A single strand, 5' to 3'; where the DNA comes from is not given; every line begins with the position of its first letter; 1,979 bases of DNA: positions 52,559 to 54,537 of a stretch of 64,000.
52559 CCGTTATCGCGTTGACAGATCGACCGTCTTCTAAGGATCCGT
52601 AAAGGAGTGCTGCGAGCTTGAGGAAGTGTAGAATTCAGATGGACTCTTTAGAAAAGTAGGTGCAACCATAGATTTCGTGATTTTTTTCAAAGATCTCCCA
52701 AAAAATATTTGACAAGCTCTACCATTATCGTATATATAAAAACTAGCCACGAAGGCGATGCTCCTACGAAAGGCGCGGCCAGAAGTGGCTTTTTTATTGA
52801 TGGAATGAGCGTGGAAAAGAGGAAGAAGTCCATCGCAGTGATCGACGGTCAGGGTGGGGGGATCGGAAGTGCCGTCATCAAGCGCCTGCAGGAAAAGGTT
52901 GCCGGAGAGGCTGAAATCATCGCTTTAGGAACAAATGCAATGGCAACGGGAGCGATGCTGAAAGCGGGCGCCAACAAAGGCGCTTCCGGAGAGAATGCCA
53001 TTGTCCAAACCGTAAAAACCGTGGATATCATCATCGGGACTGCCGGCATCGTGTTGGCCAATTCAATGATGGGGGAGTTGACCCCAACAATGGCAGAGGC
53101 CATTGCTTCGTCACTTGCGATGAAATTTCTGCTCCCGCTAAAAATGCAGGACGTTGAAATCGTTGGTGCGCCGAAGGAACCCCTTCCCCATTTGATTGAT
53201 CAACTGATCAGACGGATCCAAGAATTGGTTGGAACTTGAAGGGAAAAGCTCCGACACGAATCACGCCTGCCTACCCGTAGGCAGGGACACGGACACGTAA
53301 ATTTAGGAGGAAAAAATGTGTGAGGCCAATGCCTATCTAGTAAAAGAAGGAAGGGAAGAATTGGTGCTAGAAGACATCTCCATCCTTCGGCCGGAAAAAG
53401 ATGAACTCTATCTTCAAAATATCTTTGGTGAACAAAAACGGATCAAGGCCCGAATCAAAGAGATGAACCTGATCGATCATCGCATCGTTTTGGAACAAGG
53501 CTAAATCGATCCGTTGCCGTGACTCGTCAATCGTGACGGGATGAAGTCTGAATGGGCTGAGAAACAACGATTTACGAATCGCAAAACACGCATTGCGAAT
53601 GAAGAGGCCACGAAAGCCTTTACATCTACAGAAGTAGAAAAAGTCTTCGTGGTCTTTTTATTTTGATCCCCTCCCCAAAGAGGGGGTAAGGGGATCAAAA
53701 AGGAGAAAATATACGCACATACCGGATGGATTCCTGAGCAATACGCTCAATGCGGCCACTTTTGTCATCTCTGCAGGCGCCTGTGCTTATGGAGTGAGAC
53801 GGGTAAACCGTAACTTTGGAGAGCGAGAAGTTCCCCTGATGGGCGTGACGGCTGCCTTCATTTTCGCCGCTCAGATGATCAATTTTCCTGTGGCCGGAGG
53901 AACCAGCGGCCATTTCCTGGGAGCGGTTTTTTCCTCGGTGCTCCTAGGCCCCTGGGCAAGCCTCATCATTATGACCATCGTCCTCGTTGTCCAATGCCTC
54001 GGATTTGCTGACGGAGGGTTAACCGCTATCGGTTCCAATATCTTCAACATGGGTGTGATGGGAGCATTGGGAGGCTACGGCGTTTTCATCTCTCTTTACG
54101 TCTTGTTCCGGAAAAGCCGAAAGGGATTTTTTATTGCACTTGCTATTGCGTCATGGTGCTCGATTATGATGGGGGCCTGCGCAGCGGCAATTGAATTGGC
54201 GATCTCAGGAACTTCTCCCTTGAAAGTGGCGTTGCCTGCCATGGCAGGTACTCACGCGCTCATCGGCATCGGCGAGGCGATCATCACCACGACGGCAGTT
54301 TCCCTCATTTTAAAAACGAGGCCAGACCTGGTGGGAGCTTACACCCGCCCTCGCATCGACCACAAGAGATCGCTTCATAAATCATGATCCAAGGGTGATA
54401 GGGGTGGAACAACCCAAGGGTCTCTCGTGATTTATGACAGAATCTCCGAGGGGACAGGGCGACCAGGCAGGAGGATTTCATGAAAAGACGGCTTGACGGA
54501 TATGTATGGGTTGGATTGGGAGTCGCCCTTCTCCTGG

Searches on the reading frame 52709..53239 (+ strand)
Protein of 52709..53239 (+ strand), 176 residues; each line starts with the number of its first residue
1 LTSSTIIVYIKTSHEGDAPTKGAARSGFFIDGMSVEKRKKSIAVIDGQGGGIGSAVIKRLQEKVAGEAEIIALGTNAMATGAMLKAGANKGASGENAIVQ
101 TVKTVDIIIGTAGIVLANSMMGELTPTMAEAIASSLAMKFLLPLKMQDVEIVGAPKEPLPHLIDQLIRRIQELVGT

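Call 16: search_protein_families(library=pfam, proteins=[window:52709-53239:+])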
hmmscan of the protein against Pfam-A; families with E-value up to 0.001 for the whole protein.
window:52709-53239:+ (176 aa): 1 family
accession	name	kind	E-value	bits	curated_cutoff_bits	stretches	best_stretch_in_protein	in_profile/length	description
PF12953.12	DUF3842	-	1.6e-52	177.8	28.5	1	42-170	2-130/130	Domain of unknown function (DUF3842)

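Call 23: find_related_loci(query=window:52805-53239:+, collection=genome_contigs, flank=3000)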
Query window:52805-53239:+ (144 aa) in genome_contigs; peptide patterns used: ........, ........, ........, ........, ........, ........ (x = any residue, [..] = any of these).
393 stretches matched a pattern; 203 encode a relative of the query (tblastn E <= 1e-3); the best 80 are kept; 80 distinct loci.
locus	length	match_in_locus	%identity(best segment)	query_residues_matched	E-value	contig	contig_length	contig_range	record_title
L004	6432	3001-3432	97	1-144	1e-86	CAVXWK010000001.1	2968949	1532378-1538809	MAG: uncultured delta proteobacterium isolate MFD04492.bin.2.7 genome assembly, contig: contig_16283, whole genome shotg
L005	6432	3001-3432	87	1-144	1e-76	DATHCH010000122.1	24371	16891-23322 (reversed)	MAG TPA_asm: Thermodesulfobacteriota bacterium isolate SMAG_U12362 k141_2110319, whole genome shotgun sequence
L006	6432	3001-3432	81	1-144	2e-74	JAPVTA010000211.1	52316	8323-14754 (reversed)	MAG: Thermodesulfobacteriota bacterium isolate MW3_metabat.11 k97_611931, whole genome shotgun sequence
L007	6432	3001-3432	83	1-144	3e-74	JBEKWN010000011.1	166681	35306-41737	MAG: Thermodesulfobacteriota bacterium isolate SPRUCE 629 SPRUCE_629_11, whole genome shotgun sequence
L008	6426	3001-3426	82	3-144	5e-73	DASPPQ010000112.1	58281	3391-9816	MAG TPA_asm: Thermodesulfobacteriota bacterium isolate SMAG_U12177 k141_1519549, whole genome shotgun sequence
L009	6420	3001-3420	82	3-142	3e-73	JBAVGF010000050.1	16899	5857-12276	MAG: Thermodesulfobacteriota bacterium isolate MFD06953_ilm_asm_bin13 k127_3354, whole genome shotgun sequence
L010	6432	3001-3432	80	1-144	2e-71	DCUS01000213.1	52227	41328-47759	MAG TPA_asm: Syntrophaceae bacterium UBA2208 UBA2208_contig_39549, whole genome shotgun sequence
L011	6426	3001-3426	79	3-144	1e-70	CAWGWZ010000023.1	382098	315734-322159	MAG: uncultured delta proteobacterium isolate MFD04408.bin.3.38 genome assembly, contig: contig_8581, whole genome shotg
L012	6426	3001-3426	80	3-144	2e-70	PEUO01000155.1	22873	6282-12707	MAG: Deltaproteobacteria bacterium CG03_land_8_20_14_0_80_45_14 CG03_land_8_20_14_0.80_scaffold_1623_c, whole genome sho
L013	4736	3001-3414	83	5-142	3e-70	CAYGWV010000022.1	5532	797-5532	MAG TPA_asm: uncultured Syntrophaceae bacterium isolate ERP119294_co2_516 genome assembly, contig: k141_3234960, whole g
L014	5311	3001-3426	78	3-144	3e-70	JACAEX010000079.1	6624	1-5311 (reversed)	MAG: Syntrophaceae bacterium isolate L.E.D.62 k119_2443987, whole genome shotgun sequence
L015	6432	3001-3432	79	1-144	8e-70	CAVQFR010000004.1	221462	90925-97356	MAG: uncultured delta proteobacterium isolate MFD05942.bin.3.282 genome assembly, contig: contig_12483, whole genome sho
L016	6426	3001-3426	79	3-144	7e-70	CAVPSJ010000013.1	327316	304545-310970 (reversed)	MAG: uncultured delta proteobacterium isolate MFD10007.bin.2.36 genome assembly, contig: contig_50156, whole genome shot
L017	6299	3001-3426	79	1-142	8e-70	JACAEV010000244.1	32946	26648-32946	MAG: Syntrophaceae bacterium isolate L.E.D.11_1 k119_2776878, whole genome shotgun sequence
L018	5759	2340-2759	77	3-142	2e-69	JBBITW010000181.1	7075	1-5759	MAG: Deltaproteobacteria bacterium isolate RSS170216_bin_405 NODE_10014_length_7075_cov_7.493305, whole genome shotgun s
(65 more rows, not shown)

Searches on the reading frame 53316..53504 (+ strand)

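Call 16: search_protein_families(library=pfam, proteins=[window:53316-53504:+])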
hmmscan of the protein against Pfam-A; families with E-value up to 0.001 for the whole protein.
window:53316-53504:+ (62 aa): 1 family
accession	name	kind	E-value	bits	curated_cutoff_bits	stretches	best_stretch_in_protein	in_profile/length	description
PF10133.14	CooT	-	1.8e-25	89.4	27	1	1-60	1-60/60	CO dehydrogenase accessory protein CooT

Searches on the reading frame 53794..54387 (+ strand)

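Call 16: search_protein_families(library=pfam, proteins=[window:53794-54387:+])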
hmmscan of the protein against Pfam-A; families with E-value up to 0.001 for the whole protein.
window:53794-54387:+ (197 aa): 1 family
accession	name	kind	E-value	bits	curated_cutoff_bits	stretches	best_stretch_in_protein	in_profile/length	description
PF01891.21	CbiM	-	2.9e-52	177.9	23.1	1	1-179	27-205/205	Cobalt uptake substrate-specific transmembrane region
